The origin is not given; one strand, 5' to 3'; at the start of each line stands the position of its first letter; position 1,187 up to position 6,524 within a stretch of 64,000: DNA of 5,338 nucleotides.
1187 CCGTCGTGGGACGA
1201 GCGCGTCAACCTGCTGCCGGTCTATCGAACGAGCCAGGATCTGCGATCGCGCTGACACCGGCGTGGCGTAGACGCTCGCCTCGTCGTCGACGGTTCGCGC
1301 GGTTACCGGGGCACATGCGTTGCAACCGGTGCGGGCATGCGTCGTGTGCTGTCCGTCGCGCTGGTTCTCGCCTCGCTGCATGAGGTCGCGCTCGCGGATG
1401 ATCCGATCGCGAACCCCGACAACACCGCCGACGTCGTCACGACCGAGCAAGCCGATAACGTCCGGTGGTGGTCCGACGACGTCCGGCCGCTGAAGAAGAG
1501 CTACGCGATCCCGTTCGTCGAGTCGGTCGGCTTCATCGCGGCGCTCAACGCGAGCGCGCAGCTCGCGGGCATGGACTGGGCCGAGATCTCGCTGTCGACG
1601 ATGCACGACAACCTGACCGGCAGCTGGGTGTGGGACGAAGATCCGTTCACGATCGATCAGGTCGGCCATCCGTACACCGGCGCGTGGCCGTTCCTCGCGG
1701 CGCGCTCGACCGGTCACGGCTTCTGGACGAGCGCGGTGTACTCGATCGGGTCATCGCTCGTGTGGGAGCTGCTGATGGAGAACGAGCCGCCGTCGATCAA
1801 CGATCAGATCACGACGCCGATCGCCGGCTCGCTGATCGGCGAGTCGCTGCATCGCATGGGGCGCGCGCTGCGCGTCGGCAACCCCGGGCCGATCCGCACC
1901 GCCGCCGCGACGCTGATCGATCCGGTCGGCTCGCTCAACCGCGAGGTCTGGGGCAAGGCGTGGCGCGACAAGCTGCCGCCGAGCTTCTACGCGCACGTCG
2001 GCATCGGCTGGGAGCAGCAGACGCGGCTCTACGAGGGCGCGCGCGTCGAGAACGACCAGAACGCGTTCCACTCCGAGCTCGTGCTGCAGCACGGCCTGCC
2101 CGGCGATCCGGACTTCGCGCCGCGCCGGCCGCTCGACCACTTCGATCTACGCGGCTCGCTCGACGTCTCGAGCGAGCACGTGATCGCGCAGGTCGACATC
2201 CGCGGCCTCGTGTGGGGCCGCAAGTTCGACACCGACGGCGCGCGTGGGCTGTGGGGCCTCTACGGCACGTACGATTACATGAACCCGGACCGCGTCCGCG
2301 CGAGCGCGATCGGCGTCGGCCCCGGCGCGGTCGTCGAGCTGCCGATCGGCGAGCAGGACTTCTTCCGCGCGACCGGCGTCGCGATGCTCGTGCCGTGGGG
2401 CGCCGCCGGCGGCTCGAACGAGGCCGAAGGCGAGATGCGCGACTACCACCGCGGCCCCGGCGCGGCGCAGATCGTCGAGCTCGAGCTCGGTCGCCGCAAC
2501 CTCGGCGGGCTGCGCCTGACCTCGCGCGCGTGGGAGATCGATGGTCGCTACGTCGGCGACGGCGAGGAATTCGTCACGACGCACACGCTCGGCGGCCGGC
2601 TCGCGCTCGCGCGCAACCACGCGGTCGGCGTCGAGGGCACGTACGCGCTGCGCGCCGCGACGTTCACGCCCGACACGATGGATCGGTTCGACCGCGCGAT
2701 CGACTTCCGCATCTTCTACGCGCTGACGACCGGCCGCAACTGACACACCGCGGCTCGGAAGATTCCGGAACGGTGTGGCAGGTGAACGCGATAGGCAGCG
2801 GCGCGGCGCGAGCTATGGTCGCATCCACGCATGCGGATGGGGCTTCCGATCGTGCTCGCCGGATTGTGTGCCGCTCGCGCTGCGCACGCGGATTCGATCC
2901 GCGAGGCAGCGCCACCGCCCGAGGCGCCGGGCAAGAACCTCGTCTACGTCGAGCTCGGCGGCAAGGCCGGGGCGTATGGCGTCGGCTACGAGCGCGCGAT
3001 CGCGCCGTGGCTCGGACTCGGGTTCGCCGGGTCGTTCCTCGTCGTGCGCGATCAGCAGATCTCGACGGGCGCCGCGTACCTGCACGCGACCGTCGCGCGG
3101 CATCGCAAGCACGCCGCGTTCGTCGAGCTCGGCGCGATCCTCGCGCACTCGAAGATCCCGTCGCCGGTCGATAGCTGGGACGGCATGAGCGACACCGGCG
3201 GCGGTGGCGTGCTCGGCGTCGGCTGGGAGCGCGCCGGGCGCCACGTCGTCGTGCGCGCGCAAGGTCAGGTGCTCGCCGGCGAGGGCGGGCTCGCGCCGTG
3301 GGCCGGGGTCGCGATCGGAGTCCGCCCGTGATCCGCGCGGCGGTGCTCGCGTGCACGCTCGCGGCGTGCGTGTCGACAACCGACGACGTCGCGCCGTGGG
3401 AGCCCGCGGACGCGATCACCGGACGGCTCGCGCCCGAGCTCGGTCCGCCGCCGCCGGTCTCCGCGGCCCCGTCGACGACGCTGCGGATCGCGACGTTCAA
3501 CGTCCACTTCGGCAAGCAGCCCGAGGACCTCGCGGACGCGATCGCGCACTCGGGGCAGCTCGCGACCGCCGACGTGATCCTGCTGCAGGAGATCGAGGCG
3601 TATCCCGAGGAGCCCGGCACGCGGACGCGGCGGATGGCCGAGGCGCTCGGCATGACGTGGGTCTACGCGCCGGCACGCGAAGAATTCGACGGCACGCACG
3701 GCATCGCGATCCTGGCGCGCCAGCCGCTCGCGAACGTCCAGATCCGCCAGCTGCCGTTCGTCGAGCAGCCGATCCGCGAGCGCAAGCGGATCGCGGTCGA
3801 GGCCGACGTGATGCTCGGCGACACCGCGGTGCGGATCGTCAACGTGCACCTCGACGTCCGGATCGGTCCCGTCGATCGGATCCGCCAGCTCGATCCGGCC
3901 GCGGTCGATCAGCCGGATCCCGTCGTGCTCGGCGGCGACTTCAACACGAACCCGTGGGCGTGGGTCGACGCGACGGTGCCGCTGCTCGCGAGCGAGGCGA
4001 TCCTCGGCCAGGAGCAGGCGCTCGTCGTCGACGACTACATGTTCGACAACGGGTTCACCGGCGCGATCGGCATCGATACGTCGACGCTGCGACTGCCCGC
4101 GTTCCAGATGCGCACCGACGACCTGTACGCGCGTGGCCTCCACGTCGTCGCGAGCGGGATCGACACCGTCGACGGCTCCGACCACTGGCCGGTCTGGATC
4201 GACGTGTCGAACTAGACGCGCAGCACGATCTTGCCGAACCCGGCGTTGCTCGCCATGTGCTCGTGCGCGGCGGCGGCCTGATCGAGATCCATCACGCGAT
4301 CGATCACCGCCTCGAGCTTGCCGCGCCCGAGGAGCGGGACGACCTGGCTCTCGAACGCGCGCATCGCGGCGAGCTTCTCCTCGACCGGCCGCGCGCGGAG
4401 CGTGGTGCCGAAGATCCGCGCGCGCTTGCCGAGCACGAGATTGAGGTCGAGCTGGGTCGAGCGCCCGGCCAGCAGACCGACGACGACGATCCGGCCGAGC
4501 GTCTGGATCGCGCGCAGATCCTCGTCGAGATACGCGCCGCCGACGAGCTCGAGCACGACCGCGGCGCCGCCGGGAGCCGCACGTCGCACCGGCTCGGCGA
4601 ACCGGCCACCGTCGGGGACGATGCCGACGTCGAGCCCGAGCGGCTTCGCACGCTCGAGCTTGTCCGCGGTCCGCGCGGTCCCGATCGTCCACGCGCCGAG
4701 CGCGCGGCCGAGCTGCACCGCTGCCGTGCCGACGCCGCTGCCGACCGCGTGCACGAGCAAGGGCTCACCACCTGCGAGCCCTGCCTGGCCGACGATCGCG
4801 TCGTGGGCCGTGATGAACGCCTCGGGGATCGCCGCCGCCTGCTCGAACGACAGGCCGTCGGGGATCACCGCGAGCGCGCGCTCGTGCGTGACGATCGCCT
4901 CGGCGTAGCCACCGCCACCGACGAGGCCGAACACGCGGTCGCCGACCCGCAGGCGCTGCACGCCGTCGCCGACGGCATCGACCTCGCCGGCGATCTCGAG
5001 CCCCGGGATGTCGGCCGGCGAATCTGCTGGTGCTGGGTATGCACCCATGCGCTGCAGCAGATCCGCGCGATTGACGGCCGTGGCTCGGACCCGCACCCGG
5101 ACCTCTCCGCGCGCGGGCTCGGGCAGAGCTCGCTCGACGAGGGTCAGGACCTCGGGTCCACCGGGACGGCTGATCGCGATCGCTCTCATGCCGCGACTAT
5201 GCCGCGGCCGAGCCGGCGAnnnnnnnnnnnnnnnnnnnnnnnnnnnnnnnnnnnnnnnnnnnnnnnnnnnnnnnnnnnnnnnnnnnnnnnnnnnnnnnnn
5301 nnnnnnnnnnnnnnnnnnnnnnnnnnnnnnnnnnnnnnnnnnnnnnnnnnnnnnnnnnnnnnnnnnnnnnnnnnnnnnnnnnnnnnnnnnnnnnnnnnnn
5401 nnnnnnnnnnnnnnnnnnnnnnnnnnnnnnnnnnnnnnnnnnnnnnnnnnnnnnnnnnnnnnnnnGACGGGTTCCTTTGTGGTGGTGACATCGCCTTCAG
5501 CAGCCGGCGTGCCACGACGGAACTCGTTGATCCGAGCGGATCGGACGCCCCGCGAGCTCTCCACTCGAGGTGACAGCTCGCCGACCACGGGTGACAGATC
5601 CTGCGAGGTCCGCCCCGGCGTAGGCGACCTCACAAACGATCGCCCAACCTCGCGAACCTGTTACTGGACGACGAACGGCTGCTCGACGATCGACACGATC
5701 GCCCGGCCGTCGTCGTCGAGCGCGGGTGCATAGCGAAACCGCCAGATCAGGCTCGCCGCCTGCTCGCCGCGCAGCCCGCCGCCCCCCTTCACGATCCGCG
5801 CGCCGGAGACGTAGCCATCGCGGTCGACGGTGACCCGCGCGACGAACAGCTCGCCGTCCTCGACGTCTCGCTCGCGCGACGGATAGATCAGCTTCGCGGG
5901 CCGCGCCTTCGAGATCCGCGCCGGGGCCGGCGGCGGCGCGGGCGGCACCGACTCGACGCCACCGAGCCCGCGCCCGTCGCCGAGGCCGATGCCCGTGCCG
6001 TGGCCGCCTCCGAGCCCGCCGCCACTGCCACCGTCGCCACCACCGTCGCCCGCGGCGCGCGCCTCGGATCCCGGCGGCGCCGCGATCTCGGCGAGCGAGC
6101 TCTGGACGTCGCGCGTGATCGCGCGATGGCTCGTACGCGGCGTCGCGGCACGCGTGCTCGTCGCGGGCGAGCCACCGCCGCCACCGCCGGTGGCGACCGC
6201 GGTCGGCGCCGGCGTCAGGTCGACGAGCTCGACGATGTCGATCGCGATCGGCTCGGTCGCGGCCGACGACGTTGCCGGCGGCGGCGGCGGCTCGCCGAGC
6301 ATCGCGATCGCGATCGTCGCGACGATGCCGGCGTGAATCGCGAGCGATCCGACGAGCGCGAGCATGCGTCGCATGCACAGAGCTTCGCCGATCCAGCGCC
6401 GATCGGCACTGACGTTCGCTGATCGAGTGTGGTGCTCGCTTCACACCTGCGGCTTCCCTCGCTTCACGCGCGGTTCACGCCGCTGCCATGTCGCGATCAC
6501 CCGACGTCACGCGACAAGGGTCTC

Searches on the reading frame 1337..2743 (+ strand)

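Call 72: search_protein_families(library=pfam, proteins=[window:1337-2743:+], max_evalue=0.001)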
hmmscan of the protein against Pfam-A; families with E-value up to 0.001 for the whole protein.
window:1337-2743:+ (468 aa): 1 family
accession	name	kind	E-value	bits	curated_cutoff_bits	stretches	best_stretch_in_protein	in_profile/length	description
PF13084.11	DUF3943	-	1.3e-32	112.3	27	1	96-197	1-108/108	Domain of unknown function (DUF3943)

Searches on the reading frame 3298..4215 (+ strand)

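Call 72: search_protein_families(library=pfam, proteins=[window:3298-4215:+], max_evalue=0.001)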
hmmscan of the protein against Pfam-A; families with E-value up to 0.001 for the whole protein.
window:3298-4215:+ (305 aa): 1 family
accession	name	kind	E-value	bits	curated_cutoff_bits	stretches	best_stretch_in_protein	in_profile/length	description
PF03372.29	Exo_endo_phos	-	1.7e-17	64.4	24.5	1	65-296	1-225/225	Endonuclease/Exonuclease/phosphatase family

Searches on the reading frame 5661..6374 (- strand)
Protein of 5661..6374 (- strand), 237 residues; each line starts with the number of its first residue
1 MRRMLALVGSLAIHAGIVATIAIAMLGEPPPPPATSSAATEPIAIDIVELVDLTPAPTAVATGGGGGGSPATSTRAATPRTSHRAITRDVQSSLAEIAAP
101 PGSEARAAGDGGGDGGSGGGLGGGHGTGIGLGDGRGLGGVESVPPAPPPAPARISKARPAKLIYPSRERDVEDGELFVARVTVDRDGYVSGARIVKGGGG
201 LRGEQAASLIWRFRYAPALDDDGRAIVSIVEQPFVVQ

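Call 43: search_protein_families(library=pfam, proteins=[window:5661-6374:-], max_evalue=0.01)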
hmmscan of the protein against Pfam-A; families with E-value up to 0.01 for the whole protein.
window:5661-6374:- (237 aa): 1 family
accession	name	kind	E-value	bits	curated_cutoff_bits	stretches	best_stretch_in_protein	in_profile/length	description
PF03544.19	TonB_C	-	0.0068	17.3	24.6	0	164-234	5-75/79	Gram-negative bacterial TonB protein C-terminal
